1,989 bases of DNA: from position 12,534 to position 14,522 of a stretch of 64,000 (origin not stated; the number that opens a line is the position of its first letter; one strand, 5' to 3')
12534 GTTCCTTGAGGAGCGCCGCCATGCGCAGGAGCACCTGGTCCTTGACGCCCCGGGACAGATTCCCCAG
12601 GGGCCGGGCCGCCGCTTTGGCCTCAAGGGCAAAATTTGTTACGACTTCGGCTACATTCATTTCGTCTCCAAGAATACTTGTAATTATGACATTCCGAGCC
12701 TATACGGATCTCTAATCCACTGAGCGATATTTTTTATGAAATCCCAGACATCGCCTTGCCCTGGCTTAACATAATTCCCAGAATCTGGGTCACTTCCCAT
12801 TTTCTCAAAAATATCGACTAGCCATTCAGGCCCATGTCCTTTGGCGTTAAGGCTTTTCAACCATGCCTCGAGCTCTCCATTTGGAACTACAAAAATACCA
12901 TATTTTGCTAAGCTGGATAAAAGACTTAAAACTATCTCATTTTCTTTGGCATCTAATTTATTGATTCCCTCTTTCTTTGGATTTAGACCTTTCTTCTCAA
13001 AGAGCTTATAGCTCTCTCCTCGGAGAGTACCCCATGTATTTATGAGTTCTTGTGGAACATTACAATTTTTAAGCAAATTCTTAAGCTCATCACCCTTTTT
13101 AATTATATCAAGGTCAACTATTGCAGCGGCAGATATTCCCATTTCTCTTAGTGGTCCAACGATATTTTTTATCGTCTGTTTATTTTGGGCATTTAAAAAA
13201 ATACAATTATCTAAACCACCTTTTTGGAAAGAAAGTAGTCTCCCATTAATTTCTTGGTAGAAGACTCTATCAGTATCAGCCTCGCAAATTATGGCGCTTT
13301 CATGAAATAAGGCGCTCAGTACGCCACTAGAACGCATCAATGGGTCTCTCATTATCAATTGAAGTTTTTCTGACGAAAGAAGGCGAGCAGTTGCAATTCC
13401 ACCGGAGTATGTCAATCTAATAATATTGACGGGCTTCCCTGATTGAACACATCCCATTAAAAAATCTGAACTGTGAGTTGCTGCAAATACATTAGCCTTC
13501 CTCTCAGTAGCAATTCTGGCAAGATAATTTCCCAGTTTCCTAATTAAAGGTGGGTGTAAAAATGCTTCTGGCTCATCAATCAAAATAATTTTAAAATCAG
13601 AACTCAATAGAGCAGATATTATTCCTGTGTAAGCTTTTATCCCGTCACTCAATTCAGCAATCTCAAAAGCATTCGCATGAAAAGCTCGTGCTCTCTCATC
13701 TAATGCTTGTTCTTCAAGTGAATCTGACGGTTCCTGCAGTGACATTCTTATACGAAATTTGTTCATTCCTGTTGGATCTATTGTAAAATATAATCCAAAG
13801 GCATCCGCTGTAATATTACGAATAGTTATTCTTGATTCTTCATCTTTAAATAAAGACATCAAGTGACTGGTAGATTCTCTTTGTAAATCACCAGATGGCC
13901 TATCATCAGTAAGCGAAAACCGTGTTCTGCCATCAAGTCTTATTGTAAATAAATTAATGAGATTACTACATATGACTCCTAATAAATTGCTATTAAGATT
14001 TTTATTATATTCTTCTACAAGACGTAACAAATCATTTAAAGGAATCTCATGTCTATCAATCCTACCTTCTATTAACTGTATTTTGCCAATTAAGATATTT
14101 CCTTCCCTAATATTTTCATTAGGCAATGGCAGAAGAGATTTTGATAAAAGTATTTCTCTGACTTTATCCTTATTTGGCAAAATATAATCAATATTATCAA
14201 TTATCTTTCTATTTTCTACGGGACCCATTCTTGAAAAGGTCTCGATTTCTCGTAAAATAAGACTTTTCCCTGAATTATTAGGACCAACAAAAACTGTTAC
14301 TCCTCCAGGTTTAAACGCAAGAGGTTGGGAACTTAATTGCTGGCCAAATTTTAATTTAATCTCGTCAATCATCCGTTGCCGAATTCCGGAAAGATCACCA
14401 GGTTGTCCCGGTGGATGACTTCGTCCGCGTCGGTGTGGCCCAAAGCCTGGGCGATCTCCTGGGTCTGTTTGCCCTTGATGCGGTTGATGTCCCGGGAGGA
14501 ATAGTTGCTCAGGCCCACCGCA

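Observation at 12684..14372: Single-gene ABC-ATPase/Toprim (OLD / GajA / fused-PARIS-like) module wedged precisely between proB and proA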

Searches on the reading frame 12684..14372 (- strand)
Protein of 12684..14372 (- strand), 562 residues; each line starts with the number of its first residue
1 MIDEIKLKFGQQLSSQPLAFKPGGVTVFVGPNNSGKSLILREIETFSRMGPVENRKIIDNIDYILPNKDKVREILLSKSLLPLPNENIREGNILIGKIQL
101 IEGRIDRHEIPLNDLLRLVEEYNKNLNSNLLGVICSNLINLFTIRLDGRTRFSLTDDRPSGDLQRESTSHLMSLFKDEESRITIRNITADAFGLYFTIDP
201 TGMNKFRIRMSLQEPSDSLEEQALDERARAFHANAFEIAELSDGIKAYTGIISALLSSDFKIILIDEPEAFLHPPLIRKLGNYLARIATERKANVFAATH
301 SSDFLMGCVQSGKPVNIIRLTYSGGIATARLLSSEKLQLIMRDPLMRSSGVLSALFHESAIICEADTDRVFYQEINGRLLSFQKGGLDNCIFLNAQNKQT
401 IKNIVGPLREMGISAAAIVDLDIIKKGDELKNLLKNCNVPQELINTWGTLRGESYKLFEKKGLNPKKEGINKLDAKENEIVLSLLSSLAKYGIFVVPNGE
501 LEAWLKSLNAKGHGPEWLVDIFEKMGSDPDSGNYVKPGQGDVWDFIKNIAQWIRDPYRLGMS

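Call 3: search_protein_families(library=pfam, proteins=[window:12684-14372:-], max_evalue=1)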
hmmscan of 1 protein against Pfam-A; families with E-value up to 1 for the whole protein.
window:12684-14372:- (562 aa): 7 families
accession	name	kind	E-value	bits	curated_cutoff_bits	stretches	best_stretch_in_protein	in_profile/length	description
PF13304.12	AAA_21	-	2.1e-19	71.2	27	2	214-306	197-303/304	AAA domain, putative AbiEii toxin, Type IV TA system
PF13175.12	AAA_15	-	7.9e-13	49.2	32.1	2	258-304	318-373/374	AAA ATPase domain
PF20469.4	OLD-like_TOPRIM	-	4e-05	24.5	23.2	1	355-422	1-67/67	Overcoming lysogenization defect protein-like, TOPRIM domain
PF00005.33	ABC_tran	-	8.4e-05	23.6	25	1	18-46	6-34/137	ABC transporter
PF13476.12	AAA_23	-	0.012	16.7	27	1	15-43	12-39/201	AAA domain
PF13555.12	AAA_29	-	0.062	13.5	27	1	15-40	14-39/61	P-loop containing region of AAA domain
PF02463.25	SMC_N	-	0.075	12.9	40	1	24-305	25-202/220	RecF/RecN/SMC N terminal domain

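Call 4: search_protein_families(library=padloc, proteins=[window:12684-14372:-], max_evalue=1)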
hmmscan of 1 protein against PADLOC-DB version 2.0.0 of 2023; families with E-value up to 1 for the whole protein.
window:12684-14372:- (562 aa): 114 families (the best 25 are shown)
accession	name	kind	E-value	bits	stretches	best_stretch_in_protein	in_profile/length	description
PDLC02358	Old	-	1.3e-26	91.5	2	261-506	286-541/578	Old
PDLC03878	NsnB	-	1.2e-19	69.2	1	1-308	1-284/345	-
PDLC02980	AriA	-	2.2e-19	68.6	1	25-303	1-301/304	-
PDLC02979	AriA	-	2.9e-15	55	2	115-304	172-372/373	-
PDLC02336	AbiLi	-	7.2e-14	50.1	1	235-308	223-296/340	AbiLi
PDLC02981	AriAB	-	3.1e-13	47.3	2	261-343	332-416/694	-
PDLC02915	ATPase-Toprim_I-B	-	7.4e-13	46.1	2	246-437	240-421/623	-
PDLC04180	HEC-01A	-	4.8e-12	43.7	1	232-352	246-367/382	-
PDLC04239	PDC-M01A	-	7.1e-12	42.6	1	218-302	367-453/552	-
PDLC04178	HEC-01A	-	2.9e-11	41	2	230-305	254-331/399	-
PDLC00303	PtuA1|PtuA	-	3.7e-11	40.7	2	258-320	235-297/386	AAA ATPase domain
PDLC00091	GajA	-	8.4e-11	39.4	2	259-302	296-339/627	AAA ATPase domain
PDLC02335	AbiLi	-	1.1e-10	39.1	1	25-305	78-241/326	AbiLi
PDLC04135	mad3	-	1.6e-10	39.1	2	238-305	261-327/374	mads_3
PDLC04175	HEC-01A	-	2.1e-10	38.2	2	232-338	240-341/363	-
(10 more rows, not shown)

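Call 5: search_protein_families(library=ncbifam, proteins=[window:12684-14372:-], max_evalue=1)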
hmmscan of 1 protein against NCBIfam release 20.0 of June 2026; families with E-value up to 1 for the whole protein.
window:12684-14372:- (562 aa): 60 families (the best 25 are shown)
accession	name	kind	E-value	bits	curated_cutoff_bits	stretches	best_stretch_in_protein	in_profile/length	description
TIGR02315.1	ABC_phnC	equivalog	6.8e-08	32.2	266.1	2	235-304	140-208/243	phosphonate ABC transporter ATP-binding protein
NF038234.1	retron_eff_Eco8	equivalog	1.2e-06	27.4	250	1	229-313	234-333/679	retron Eco8 family effector endonuclease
NF007027.0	PRK09493.1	equivalog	1.2e-05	24.8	379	2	13-50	17-54/240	glutamine ABC transporter ATP-binding protein GlnQ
TIGR03608.1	L_ocin_972_ABC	subfamily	2.6e-05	23.8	254.85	1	234-302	128-194/206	putative bacteriocin export ABC transporter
TIGR03522.1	GldA_ABC_ATP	equivalog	3.1e-05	23.6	402.6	2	237-300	130-190/301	gliding motility-associated ABC transporter ATP-binding subunit GldA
TIGR03005.1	ectoine_ehuA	equivalog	6.7e-05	22.2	345.4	1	239-304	145-209/252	ectoine/hydroxyectoine ABC transporter ATP-binding protein EhuA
NF008428.0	PRK11264.1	equivalog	7.7e-05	22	406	2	241-304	145-206/250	L-cystine ABC transporter ATP-binding protein TcyN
NF040873.1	AztA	equivalog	0.0001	21.9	220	2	18-43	13-38/191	zinc ABC transporter ATP-binding protein AztA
NF047930.1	ABC_ATP_B6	equivalog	0.00013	20.7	670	1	237-336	133-228/510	putative B6 ABC transporter ATP-binding protein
TIGR01166.1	cbiO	subfamily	0.00022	20.8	211.8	1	237-303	124-188/190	cobalt ABC transporter, ATP-binding protein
NF000355.4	ribo_prot_ABC_F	equivalog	0.00025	20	380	1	237-287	426-475/499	ribosomal protection-like ABC-F family protein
TIGR02982.1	heterocyst_DevA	subfamily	0.00035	20.2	295.8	1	236-302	137-202/220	ABC exporter ATP-binding subunit, DevA family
TIGR04520.1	ECF_ATPase_1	equivalog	0.00044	19.8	315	1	237-303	133-198/269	energy-coupling factor transporter ATPase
TIGR03410.1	urea_trans_UrtE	equivalog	0.00055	19.5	285.8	1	240-307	131-197/230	urea ABC transporter ATP-binding subunit UrtE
TIGR03864.1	PQQ_ABC_ATP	hypoth_equivalog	0.00065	19.2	302.25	1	235-303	127-194/236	ABC transporter, ATP-binding subunit, PQQ-dependent alcohol dehydrogenase system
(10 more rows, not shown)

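Call 6: search_protein_families(library=phrogs, proteins=[window:12684-14372:-], max_evalue=1)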
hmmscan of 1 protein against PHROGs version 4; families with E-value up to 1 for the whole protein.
window:12684-14372:- (562 aa): 15 families
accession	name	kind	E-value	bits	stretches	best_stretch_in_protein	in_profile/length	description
phrog_4747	-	unknown function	7.6e-22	79.1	2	261-435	335-516/610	-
phrog_3940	-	unknown function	1e-13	51.9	2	248-342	232-335/537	-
phrog_9802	-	unknown function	4.2e-11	43.5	1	233-312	248-334/438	-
phrog_293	-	moron, auxiliary metabolic gene and host takeover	1.4e-10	40.9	2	238-309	266-336/1058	ABC transporter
phrog_8323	-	unknown function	1.1e-09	38.4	1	4-305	64-365/623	-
phrog_8066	-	unknown function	5.5e-08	33.1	1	259-304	383-428/522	-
phrog_7507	-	unknown function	1.6e-07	32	1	234-301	379-446/483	-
phrog_25246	-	moron, auxiliary metabolic gene and host takeover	5.3e-05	22.9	1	227-306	247-325/616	ABC transporter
phrog_5836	-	unknown function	0.0003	19.8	1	214-303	258-348/1071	-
phrog_14430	-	unknown function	0.0023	18.2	1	241-305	316-382/444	-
phrog_21420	-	unknown function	0.012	15.1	1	251-302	517-567/654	-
phrog_23675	-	unknown function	0.025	15.4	1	239-301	37-97/143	-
phrog_11143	-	unknown function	0.033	14.2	1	25-77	45-95/357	-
phrog_13167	-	unknown function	0.11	12.4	1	261-305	339-382/477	-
phrog_14950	-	unknown function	0.33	12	0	196-263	42-102/119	-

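Call 12: find_homologous_proteins(query=window:12684-14372:-)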
Query window:12684-14372:- (562 aa): 3906 proteins with E <= 0.001 among 8000 candidates; the best 120 are listed.
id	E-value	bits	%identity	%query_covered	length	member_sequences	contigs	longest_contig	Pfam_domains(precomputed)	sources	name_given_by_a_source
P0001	0.0e+0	1254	100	100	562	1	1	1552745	PF13175.13,PF13304.13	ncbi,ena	-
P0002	1.3e-220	752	61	100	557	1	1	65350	PF20469.5,PF00005.34,PF13175.13,PF13304.13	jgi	jgi:predicted ATPase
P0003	1.2e-204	699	57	100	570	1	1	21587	PF20469.5,PF13175.13,PF13304.13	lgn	-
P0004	4.8e-201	687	55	100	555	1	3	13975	PF20469.5,PF00005.34,PF13175.13,PF13304.13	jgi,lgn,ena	-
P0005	4.4e-199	681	55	100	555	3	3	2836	PF20469.5,PF00005.34,PF13175.13,PF13304.13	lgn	-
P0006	6.8e-198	677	55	100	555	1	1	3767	PF20469.5,PF13175.13,PF13304.13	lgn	-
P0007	2.5e-197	675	56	100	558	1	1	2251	PF20469.5,PF13175.13,PF13304.13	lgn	-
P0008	2.0e-194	665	55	100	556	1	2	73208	PF20469.5,PF00005.34,PF13175.13,PF13304.13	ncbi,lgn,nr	ncbi:MAG TPA: AAA family ATPase [Nostocaceae cyanobacterium]|nr:AAA family ATPase [Nostocaceae cyano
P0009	2.7e-194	665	54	100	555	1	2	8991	PF20469.5,PF13175.13,PF13304.13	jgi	jgi:ABC-type cobalamin/Fe3+-siderophores transport system ATPase subunit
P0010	1.7e-193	662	54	100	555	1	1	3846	PF20469.5,PF00005.34,PF13175.13,PF13304.13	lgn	-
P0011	4.7e-193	661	80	67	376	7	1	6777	PF00005.34,PF13175.13,PF13304.13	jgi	jgi:ABC-type polar amino acid transport system ATPase subunit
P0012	5.9e-192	657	57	93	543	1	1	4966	PF20469.5,PF13175.13,PF13304.13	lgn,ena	-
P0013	8.1e-192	657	54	100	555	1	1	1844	PF00005.34,PF13175.13,PF13304.13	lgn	-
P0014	1.8e-187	642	53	100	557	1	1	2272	PF20469.5,PF00005.34,PF13175.13,PF13304.13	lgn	-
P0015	3.0e-184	632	52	100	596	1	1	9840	PF20469.5,PF13175.13,PF13304.13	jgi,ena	-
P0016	3.1e-184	632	52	100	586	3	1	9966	PF20469.5,PF13175.13,PF13304.13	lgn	-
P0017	1.4e-182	626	52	100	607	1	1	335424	PF20469.5,PF13175.13,PF13304.13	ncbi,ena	-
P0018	3.5e-181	622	50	100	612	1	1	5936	PF20469.5,PF13175.13,PF13304.13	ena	-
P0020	2.8e-180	619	52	100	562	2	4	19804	PF20469.5,PF13175.13,PF13304.13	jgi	-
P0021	2.1e-179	616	51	100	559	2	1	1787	PF20469.5,PF00005.34,PF13175.13,PF13304.13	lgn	-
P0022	2.4e-179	615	53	100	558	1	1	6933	PF20469.5,PF13175.13,PF13304.13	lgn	-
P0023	2.8e-179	615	50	100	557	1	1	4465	PF20469.5,PF13175.13,PF13304.13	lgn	-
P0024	8.3e-179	614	50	100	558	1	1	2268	PF20469.5,PF13175.13,PF13304.13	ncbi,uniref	ncbi:ATP-dependent endonuclease [Vibrio sp. 10N.222.55.B11]|uniref:ATP-dependent nuclease n=1 Tax=Vi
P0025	1.7e-178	613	52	100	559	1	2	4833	PF20469.5,PF13175.13,PF13304.13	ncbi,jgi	jgi:ABC-type phosphate/phosphonate transport system ATPase subunit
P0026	3.6e-178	612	50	100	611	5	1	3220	PF20469.5,PF13175.13,PF13304.13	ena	-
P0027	5.6e-178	611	49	100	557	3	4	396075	PF20469.5,PF13175.13,PF13304.13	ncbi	ncbi:MAG: AAA family ATPase [Agarilytica sp.]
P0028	7.0e-178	611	51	100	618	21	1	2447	PF20469.5,PF13175.13,PF13304.13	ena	-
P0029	1.1e-177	610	51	100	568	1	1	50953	PF20469.5,PF13175.13,PF13304.13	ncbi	-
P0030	1.3e-177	610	50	100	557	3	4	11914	PF20469.5,PF00005.34,PF13175.13,PF13304.13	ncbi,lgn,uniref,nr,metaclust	ncbi:AAA family ATPase [Teredinibacter turnerae]|uniref:AAA family ATPase n=1 Tax=Teredinibacter tur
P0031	2.2e-177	609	51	100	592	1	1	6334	PF20469.5,PF13175.13,PF13304.13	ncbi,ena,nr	ncbi:MAG: ATP-binding protein [Gemmatimonadetes bacterium]|nr:ATP-binding protein [Gemmatimonadota b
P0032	2.7e-176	605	49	100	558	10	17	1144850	PF20469.5,PF13175.13,PF13304.13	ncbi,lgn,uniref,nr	ncbi:ATP-dependent nuclease [Vibrio aestuarianus]|uniref:ATPase/GTPase, AAA15 family n=1 Tax=Vibrio 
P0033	1.1e-175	603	49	100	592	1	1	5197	PF20469.5,PF13175.13,PF13304.13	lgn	-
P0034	1.8e-175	603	50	100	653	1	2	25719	PF20469.5,PF13175.13,PF13304.13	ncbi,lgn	-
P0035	3.3e-175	602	50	100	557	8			PF20469.5,PF00005.34,PF13175.13,PF13304.13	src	-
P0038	6.7e-175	601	49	100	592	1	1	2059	PF20469.5,PF13175.13,PF13304.13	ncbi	-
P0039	8.0e-175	601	51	100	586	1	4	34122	PF20469.5,PF13175.13,PF13304.13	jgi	jgi:hypothetical protein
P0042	3.1e-174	599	49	100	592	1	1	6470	PF20469.5,PF13175.13,PF13304.13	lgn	-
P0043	3.3e-174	599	50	100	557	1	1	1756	PF20469.5,PF13175.13,PF13304.13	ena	-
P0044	3.4e-174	599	50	100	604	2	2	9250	PF20469.5,PF13175.13,PF13304.13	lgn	-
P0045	4.6e-174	598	50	100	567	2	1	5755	PF20469.5,PF13175.13,PF13304.13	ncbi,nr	ncbi:MAG TPA: AAA family ATPase, partial [Longimicrobiaceae bacterium]|nr:AAA family ATPase [Longimi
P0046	2.3e-173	596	50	100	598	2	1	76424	PF20469.5,PF13175.13,PF13304.13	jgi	jgi:hypothetical protein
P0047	2.7e-173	596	48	100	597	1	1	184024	PF20469.5,PF13175.13,PF13304.13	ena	-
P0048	4.9e-173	595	49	100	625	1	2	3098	PF20469.5,PF13175.13,PF13304.13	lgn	-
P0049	7.0e-173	594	49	100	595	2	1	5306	PF20469.5,PF13175.13,PF13304.13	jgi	jgi:ABC-type cobalamin/Fe3+-siderophores transport system ATPase subunit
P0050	7.4e-173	594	50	100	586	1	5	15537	PF20469.5,PF13175.13,PF13304.13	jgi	jgi:NAD(P)-dependent dehydrogenase (short-subunit alcohol dehydrogenase family)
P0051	8.5e-173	594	49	100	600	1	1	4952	PF20469.5,PF13175.13,PF13304.13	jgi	jgi:hypothetical protein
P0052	1.1e-172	594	49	100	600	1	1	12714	PF20469.5,PF13175.13,PF13304.13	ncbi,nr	ncbi:MAG TPA: AAA family ATPase [Longimicrobiaceae bacterium]|nr:AAA family ATPase [Longimicrobiacea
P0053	1.4e-172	593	49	100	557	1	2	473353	PF20469.5,PF13175.13,PF13304.13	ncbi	ncbi:ATP-dependent endonuclease [Vibrio splendidus]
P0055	6.4e-172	591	50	100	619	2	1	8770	PF20469.5,PF13175.13,PF13304.13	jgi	jgi:energy-coupling factor transporter ATP-binding protein EcfA2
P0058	1.1e-171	590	50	100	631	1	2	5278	PF20469.5,PF13175.13,PF13304.13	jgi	jgi:ABC-type cobalamin/Fe3+-siderophores transport system ATPase subunit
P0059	1.2e-171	590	49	100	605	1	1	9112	PF20469.5,PF13175.13,PF13304.13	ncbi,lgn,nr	ncbi:MAG TPA: ATP-binding protein [Longimicrobiaceae bacterium]|nr:ATP-binding protein [Longimicrobi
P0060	1.7e-171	590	50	100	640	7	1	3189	PF20469.5,PF13175.13,PF13304.13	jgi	jgi:energy-coupling factor transporter ATP-binding protein EcfA2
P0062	2.3e-171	589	49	100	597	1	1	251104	PF20469.5,PF13175.13,PF13304.13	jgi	jgi:hypothetical protein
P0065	3.5e-171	589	49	100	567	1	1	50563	PF20469.5,PF13175.13,PF13304.13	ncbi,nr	ncbi:MAG: AAA family ATPase [bacterium]|nr:AAA family ATPase [bacterium]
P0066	4.6e-171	588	49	100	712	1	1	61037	PF20469.5,PF13175.13,PF13304.13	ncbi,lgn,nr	ncbi:MAG: hypothetical protein JWM27_4108 [Gemmatimonadetes bacterium]|nr:hypothetical protein [Gemm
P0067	4.8e-171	588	50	100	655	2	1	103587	PF20469.5,PF13175.13,PF13304.13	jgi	jgi:energy-coupling factor transporter ATP-binding protein EcfA2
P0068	5.7e-171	588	49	100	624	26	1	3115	PF20469.5,PF13175.13,PF13304.13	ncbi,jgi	jgi:hypothetical protein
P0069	6.6e-171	588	49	100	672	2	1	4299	PF20469.5,PF13175.13,PF13304.13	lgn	-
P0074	1.8e-170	586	50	100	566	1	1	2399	PF20469.5,PF13175.13,PF13304.13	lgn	-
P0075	3.0e-170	585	49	100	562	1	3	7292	PF20469.5,PF13175.13,PF13304.13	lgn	-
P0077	7.0e-170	584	47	100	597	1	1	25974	PF20469.5,PF13175.13,PF13304.13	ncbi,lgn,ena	-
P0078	8.0e-170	584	50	97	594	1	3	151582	PF20469.5,PF13175.13,PF13304.13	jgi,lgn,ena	-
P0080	2.0e-169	583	49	100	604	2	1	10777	PF20469.5,PF13175.13,PF13304.13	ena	-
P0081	6.3e-169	581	49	100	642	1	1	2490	PF20469.5,PF13175.13,PF13304.13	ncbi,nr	ncbi:MAG TPA: ATP-binding protein [Longimicrobiaceae bacterium]|nr:ATP-binding protein [Longimicrobi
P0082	6.4e-169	581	49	100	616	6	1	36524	PF20469.5,PF13175.13,PF13304.13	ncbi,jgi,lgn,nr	ncbi:MAG TPA: ATP-binding protein [Longimicrobiaceae bacterium]|jgi:hypothetical protein|nr:ATP-bind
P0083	6.7e-169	581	50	100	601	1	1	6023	PF20469.5,PF13175.13,PF13304.13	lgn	-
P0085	6.9e-169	581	49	100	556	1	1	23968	PF20469.5,PF13175.13,PF13304.13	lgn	-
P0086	1.1e-168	580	48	100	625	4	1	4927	PF20469.5,PF13175.13,PF13304.13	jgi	jgi:predicted ATPase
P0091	3.3e-168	579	49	100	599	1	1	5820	PF20469.5,PF13175.13,PF13304.13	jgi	jgi:hypothetical protein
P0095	1.5e-167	577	49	100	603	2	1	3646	PF20469.5,PF13175.13,PF13304.13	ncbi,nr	ncbi:MAG TPA: ATP-binding protein [Longimicrobium sp.]|nr:ATP-binding protein [Longimicrobium sp.]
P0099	2.9e-167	576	48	100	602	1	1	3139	PF20469.5,PF13175.13,PF13304.13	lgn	-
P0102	5.6e-167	575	49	100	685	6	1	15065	PF20469.5,PF13175.13,PF13304.13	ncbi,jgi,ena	ncbi:MAG TPA: AAA family ATPase [Longimicrobium sp.]|jgi:hypothetical protein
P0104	6.3e-167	575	49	100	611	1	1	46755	PF20469.5,PF13175.13,PF13304.13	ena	-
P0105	6.6e-167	574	48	100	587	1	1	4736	PF20469.5,PF13175.13,PF13304.13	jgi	jgi:hypothetical protein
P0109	1.2e-166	574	49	100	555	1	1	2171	PF20469.5,PF13175.13,PF13304.13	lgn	-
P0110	1.5e-166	573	46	100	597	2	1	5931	PF20469.5,PF13175.13,PF13304.13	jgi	jgi:hypothetical protein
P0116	4.2e-166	572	48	100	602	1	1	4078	PF20469.5,PF13175.13,PF13304.13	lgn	-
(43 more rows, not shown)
